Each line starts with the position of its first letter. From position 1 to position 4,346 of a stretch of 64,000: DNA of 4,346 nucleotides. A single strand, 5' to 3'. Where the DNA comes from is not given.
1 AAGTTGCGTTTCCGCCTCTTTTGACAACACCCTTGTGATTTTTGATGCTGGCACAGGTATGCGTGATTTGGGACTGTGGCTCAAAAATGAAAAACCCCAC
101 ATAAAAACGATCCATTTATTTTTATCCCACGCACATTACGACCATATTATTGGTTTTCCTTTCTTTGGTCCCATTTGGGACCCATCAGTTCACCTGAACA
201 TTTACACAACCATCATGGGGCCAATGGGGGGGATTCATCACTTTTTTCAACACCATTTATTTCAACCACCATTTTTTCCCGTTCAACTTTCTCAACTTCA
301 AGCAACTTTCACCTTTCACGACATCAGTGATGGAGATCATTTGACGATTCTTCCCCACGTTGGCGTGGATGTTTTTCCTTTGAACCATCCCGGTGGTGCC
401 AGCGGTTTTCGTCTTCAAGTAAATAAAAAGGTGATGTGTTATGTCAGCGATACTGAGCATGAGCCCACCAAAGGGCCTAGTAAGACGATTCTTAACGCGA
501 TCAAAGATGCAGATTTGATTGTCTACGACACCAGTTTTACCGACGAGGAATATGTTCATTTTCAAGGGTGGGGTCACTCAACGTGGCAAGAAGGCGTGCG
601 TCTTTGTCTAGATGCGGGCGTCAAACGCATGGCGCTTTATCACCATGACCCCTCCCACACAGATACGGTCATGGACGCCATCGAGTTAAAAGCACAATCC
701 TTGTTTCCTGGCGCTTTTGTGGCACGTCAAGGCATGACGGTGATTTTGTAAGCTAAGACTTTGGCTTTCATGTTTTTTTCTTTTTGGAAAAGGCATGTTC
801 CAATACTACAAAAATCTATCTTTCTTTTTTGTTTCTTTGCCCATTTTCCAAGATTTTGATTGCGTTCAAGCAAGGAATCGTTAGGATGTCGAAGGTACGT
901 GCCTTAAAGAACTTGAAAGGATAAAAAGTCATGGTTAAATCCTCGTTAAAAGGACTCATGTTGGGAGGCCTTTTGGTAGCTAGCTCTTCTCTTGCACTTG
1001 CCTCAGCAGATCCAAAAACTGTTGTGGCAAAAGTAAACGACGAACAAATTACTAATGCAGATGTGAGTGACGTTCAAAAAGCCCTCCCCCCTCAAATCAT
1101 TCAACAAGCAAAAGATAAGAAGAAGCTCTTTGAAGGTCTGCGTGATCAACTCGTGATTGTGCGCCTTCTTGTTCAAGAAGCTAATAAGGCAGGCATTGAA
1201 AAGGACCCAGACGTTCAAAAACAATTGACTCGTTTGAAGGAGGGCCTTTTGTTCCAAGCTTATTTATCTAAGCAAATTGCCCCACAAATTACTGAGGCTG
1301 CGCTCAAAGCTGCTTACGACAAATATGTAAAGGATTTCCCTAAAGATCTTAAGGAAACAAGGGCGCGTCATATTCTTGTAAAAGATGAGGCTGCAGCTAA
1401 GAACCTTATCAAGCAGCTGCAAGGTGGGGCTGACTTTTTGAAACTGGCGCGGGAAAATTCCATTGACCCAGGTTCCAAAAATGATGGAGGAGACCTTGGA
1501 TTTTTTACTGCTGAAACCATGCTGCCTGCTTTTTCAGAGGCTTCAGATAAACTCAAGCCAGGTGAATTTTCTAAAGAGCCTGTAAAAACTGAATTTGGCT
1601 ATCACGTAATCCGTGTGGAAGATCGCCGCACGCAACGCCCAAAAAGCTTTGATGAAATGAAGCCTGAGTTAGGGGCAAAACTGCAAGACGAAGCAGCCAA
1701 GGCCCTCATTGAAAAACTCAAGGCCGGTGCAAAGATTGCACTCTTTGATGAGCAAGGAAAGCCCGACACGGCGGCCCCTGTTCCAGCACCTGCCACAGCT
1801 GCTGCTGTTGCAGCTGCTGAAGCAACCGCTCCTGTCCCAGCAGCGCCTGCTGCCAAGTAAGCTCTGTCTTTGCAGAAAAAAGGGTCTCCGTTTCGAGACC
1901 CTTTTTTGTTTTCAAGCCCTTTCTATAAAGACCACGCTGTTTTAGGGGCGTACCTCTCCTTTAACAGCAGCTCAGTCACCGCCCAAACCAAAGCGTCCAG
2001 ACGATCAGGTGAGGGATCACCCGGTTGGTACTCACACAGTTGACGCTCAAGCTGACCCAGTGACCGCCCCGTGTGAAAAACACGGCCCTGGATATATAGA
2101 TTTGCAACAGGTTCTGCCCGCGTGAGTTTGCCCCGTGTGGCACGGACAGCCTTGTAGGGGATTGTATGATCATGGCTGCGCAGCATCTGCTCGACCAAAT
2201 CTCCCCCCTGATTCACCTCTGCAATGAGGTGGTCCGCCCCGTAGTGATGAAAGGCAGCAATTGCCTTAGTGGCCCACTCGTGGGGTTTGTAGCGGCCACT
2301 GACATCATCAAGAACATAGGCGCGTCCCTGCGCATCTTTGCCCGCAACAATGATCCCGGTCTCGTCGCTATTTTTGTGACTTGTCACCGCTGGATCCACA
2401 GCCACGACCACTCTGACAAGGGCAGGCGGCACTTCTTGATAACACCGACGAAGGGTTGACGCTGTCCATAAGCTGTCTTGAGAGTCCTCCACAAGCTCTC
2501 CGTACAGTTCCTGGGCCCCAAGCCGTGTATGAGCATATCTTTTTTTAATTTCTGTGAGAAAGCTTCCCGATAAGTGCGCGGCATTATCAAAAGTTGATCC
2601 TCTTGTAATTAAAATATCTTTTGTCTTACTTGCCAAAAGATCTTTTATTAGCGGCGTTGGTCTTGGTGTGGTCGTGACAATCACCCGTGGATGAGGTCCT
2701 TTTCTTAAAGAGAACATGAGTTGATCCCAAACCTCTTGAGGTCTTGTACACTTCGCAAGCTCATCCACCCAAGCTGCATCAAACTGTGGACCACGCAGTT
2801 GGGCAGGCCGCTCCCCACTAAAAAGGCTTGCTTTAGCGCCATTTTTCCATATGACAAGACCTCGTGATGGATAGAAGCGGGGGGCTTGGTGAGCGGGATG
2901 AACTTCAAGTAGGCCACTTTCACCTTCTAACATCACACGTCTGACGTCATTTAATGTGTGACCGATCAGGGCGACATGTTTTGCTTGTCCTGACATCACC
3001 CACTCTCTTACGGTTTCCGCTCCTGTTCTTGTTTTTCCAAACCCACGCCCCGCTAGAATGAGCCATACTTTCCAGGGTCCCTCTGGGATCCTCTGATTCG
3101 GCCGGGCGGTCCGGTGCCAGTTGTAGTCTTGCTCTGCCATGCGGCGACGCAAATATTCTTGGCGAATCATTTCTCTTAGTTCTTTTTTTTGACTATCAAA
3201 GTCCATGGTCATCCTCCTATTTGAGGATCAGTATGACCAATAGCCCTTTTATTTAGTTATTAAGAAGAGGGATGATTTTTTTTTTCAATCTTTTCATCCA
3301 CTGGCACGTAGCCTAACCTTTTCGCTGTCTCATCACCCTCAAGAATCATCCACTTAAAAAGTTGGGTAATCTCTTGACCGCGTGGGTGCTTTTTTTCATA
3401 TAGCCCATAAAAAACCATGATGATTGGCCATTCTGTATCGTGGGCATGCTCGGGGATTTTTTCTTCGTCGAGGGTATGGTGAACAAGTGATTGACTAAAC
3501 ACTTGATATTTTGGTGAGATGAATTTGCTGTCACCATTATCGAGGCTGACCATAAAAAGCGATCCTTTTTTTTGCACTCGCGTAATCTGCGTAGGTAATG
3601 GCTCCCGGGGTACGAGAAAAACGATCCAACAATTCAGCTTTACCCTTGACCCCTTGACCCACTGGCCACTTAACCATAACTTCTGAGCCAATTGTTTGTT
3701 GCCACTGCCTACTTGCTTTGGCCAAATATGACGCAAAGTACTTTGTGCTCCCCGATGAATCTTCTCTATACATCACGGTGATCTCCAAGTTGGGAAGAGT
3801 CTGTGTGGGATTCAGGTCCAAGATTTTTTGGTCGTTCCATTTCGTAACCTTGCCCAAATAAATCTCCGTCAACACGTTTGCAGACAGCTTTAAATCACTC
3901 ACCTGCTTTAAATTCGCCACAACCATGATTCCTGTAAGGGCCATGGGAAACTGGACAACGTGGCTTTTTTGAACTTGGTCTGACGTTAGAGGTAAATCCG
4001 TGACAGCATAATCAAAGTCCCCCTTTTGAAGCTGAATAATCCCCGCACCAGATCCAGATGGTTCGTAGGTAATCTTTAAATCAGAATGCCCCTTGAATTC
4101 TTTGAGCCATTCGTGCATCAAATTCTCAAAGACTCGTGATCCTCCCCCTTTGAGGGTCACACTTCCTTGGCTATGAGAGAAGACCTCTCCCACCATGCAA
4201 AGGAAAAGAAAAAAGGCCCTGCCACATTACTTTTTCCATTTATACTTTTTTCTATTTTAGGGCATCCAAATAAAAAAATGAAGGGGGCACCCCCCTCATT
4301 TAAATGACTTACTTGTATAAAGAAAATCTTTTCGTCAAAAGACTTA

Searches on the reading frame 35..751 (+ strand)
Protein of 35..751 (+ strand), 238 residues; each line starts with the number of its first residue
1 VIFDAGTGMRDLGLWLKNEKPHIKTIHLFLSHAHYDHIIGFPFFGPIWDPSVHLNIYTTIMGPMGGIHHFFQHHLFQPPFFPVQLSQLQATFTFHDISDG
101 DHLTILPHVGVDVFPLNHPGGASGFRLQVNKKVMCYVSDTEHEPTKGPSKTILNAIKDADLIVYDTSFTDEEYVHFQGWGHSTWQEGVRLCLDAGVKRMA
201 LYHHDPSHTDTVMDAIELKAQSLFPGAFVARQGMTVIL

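Call 53: search_protein_families(library=pfam, proteins=[window:35-751:+], max_evalue=0.001)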
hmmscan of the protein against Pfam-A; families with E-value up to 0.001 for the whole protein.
window:35-751:+ (238 aa): 2 families
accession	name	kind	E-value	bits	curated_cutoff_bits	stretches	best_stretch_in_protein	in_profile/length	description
PF12706.13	Lactamase_B_2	-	4e-16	59.6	27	1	3-204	5-200/200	Beta-lactamase superfamily domain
PF00753.33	Lactamase_B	-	3.5e-05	24.3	22.7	1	2-147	19-157/196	Metallo-beta-lactamase superfamily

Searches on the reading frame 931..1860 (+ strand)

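Call 53: search_protein_families(library=pfam, proteins=[window:931-1860:+], max_evalue=0.001)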
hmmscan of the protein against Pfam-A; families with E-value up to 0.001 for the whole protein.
window:931-1860:+ (309 aa): 3 families
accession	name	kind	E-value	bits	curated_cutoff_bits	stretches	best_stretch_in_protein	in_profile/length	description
PF13616.12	Rotamase_3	-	6.3e-22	78.8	22.5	1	143-232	16-115/116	PPIC-type PPIASE domain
PF00639.27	Rotamase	-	1.3e-20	74.6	21.7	1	153-231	19-97/97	PPIC-type PPIASE domain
PF13145.12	Rotamase_2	-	1e-18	68.7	27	1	120-245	1-121/121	PPIC-type PPIASE domain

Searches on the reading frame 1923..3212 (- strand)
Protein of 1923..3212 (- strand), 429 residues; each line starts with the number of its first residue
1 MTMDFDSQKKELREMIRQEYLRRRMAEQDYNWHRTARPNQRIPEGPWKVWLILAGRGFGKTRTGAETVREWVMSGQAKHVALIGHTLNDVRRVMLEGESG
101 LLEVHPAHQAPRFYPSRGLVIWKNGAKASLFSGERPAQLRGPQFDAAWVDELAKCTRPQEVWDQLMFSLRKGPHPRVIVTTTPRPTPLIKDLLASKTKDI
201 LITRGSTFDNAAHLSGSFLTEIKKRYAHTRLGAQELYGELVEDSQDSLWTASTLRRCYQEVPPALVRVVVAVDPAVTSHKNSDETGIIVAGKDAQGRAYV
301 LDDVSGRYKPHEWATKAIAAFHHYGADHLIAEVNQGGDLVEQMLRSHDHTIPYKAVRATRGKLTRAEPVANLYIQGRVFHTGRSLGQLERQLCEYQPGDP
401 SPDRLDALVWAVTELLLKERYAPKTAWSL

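Call 53: search_protein_families(library=pfam, proteins=[window:1923-3212:-], max_evalue=0.001)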
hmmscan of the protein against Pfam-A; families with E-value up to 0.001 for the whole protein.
window:1923-3212:- (429 aa): 2 families
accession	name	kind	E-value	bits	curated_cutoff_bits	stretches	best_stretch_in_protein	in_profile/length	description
PF03237.21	Terminase_6N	-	5.7e-30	105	22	1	51-254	1-213/215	Terminase large subunit, T4likevirus-type, N-terminal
PF17289.8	Terminase_6C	-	3.2e-16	60.1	22.6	1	271-413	2-153/155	Terminase RNaseH-like domain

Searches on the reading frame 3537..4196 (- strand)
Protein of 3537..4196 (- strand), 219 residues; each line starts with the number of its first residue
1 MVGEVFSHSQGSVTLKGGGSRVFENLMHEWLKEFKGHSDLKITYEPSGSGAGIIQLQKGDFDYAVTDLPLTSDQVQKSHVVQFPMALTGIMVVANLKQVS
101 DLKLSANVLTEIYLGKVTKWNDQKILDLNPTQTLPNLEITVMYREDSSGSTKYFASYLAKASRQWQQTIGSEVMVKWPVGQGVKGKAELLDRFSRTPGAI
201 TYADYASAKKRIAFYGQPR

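Call 53: search_protein_families(library=pfam, proteins=[window:3537-4196:-], max_evalue=0.001)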
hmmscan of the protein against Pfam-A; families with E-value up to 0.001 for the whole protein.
window:3537-4196:- (219 aa): 3 families
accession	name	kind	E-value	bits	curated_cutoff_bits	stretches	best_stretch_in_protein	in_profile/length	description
PF12849.12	PBP_like_2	-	1e-32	114.4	27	1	8-211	5-192/267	PBP superfamily domain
PF01547.30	SBP_bac_1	-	1.2e-07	32.4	26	1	28-163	11-173/307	Bacterial extracellular solute-binding protein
PF12727.12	PBP_like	-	7.6e-06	25.6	27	1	33-162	3-117/193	PBP superfamily domain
